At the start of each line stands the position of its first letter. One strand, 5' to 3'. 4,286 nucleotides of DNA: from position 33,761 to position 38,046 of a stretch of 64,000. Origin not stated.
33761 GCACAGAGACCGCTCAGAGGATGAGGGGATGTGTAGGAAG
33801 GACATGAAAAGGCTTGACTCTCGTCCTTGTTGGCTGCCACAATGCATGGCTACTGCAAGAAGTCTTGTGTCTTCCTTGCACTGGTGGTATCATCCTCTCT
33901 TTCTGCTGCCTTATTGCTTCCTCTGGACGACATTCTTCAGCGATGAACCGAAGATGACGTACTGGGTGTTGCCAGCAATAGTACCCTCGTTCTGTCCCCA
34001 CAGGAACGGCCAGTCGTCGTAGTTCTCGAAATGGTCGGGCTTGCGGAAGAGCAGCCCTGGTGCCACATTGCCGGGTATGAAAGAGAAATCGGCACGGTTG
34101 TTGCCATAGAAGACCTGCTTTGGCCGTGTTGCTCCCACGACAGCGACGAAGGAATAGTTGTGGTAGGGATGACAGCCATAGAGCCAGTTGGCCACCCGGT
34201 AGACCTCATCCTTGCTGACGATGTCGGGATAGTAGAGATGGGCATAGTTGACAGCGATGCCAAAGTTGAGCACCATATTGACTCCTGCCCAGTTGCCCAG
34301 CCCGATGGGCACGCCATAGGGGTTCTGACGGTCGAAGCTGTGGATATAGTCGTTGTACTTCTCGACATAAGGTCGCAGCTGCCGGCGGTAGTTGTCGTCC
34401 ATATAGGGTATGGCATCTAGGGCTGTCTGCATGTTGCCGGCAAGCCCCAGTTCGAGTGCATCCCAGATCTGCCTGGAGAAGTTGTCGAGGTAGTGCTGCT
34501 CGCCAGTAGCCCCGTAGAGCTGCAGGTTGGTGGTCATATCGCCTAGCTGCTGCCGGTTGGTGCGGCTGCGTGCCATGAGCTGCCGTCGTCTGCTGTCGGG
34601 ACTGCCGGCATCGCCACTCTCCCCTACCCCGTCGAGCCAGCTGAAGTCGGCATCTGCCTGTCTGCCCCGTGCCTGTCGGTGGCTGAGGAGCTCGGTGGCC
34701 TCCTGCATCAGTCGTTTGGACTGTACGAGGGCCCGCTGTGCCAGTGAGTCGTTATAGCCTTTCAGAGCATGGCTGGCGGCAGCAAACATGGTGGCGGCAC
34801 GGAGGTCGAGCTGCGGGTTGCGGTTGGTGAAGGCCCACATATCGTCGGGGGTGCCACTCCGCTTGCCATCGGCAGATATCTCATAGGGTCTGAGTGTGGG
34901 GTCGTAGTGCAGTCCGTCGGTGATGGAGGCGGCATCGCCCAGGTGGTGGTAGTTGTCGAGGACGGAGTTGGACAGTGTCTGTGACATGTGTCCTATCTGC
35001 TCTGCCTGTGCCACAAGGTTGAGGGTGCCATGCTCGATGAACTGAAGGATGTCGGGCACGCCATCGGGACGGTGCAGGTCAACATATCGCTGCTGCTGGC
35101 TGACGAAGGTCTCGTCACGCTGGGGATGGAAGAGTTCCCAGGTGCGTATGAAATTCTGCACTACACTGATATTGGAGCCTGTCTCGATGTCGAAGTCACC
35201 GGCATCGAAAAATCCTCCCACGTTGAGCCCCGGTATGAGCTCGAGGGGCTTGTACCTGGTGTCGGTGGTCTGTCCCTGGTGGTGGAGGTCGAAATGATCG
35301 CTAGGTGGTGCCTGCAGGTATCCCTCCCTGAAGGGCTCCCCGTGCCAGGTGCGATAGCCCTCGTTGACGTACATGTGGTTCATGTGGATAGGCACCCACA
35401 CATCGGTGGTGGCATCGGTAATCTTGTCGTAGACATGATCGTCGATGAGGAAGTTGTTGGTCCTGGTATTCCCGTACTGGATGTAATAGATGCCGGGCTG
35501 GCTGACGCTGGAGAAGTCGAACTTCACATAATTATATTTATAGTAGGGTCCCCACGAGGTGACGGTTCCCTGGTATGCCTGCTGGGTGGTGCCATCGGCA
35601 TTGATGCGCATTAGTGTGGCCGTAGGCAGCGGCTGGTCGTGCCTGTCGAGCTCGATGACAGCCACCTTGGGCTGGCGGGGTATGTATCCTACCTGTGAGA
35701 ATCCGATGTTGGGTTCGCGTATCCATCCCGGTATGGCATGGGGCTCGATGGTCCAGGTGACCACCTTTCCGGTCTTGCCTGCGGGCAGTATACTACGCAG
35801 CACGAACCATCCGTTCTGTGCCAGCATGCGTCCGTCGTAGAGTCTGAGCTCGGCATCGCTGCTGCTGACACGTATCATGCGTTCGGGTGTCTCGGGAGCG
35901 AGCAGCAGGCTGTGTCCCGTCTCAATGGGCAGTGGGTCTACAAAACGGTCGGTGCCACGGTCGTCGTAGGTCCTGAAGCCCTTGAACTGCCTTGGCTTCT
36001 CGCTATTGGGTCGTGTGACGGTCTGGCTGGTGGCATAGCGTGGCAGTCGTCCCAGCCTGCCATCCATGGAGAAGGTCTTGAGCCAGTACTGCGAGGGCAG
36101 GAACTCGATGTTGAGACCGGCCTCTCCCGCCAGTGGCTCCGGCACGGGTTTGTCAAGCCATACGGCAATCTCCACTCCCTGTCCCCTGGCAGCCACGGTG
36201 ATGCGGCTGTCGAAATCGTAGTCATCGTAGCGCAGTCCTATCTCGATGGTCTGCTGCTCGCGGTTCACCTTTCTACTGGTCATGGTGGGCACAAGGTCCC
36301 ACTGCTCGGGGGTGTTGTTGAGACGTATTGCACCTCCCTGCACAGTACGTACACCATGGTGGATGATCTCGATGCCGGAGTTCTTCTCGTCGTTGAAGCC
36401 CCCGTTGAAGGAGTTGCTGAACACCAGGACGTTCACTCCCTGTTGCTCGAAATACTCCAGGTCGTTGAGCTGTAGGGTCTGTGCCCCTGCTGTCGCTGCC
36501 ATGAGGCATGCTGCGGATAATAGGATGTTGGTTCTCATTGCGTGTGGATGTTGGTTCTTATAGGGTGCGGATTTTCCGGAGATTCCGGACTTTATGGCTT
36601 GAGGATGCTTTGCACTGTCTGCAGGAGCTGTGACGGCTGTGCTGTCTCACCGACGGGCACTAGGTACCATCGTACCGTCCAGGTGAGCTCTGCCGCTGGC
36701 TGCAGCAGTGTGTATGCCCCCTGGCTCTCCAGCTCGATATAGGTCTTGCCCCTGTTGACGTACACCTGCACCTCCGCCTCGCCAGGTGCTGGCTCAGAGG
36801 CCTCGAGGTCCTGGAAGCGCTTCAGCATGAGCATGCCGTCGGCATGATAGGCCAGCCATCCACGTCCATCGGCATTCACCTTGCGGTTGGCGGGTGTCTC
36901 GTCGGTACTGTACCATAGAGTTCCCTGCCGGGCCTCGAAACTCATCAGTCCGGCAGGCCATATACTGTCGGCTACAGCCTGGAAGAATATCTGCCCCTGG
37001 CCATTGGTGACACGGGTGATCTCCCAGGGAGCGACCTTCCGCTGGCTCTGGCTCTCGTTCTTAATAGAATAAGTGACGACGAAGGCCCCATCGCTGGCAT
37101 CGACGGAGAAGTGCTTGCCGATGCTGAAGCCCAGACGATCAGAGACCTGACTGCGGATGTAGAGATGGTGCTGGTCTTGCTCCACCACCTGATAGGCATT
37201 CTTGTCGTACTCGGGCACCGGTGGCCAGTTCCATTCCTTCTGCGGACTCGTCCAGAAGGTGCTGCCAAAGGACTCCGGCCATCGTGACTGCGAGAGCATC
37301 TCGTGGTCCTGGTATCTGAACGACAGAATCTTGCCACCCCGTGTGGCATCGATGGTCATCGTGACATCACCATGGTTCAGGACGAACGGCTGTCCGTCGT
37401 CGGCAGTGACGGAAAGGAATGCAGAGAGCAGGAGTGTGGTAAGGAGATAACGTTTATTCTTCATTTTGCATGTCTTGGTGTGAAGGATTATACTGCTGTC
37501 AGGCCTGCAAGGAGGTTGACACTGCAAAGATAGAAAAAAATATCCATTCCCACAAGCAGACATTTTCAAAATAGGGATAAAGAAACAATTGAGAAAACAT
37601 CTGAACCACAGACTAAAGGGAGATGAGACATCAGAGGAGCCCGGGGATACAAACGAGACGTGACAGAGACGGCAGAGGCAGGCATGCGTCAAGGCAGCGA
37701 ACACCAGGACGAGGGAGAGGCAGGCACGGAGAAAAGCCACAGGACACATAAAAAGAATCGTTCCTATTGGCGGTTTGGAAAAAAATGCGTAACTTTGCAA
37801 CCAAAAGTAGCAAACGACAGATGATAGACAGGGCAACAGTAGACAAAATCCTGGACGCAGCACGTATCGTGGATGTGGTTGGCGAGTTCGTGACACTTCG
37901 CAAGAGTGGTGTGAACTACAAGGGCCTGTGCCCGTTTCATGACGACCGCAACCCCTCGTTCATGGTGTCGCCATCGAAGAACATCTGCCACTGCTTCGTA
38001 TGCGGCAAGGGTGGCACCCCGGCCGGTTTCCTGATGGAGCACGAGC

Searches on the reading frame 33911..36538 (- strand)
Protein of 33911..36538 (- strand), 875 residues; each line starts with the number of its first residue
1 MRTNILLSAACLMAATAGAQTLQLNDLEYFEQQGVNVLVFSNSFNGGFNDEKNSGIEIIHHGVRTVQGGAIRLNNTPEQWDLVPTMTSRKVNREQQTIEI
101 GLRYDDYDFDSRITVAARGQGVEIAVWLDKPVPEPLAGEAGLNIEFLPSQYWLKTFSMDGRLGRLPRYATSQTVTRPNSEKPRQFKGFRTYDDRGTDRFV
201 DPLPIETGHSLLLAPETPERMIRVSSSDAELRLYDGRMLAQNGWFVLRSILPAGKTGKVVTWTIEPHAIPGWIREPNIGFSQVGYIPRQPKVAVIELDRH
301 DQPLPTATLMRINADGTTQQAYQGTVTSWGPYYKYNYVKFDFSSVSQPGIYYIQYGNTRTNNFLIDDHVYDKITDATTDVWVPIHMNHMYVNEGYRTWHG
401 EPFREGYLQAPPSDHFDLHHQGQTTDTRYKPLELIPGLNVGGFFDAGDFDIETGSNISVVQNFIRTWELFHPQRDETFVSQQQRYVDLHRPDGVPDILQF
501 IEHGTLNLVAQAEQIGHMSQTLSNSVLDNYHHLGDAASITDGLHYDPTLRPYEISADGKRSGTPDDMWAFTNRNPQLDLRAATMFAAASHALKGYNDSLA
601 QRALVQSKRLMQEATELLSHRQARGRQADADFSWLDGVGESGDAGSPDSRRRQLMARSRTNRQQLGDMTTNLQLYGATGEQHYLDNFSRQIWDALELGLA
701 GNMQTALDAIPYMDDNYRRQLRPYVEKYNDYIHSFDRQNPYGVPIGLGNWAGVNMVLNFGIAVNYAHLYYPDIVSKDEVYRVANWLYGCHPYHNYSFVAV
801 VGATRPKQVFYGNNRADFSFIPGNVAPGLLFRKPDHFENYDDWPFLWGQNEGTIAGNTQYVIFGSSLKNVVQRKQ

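Call 41: search_protein_families(library=pfam, proteins=[window:33911-36538:-], max_evalue=0.001)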
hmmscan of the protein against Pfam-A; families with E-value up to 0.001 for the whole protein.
window:33911-36538:- (875 aa): 2 families
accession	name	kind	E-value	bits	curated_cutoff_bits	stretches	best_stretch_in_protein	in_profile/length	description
PF02927.20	CelD_N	-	1.3e-09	39.1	24.6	1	275-358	3-84/86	Cellulase N-terminal ig-like domain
PF00759.25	Glyco_hydro_9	-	2e-08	34.4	27.7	1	440-861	50-441/444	Glycosyl hydrolase family 9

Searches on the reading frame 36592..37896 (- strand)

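Call 41: search_protein_families(library=pfam, proteins=[window:36592-37896:-], max_evalue=0.001)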
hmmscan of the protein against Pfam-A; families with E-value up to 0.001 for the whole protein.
window:36592-37896:- (434 aa): 1 family
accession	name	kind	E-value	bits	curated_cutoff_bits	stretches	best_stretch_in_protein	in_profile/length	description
PF14315.11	DUF4380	-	3.5e-05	23.3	29.4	0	219-412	83-294/295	Domain of unknown function (DUF4380)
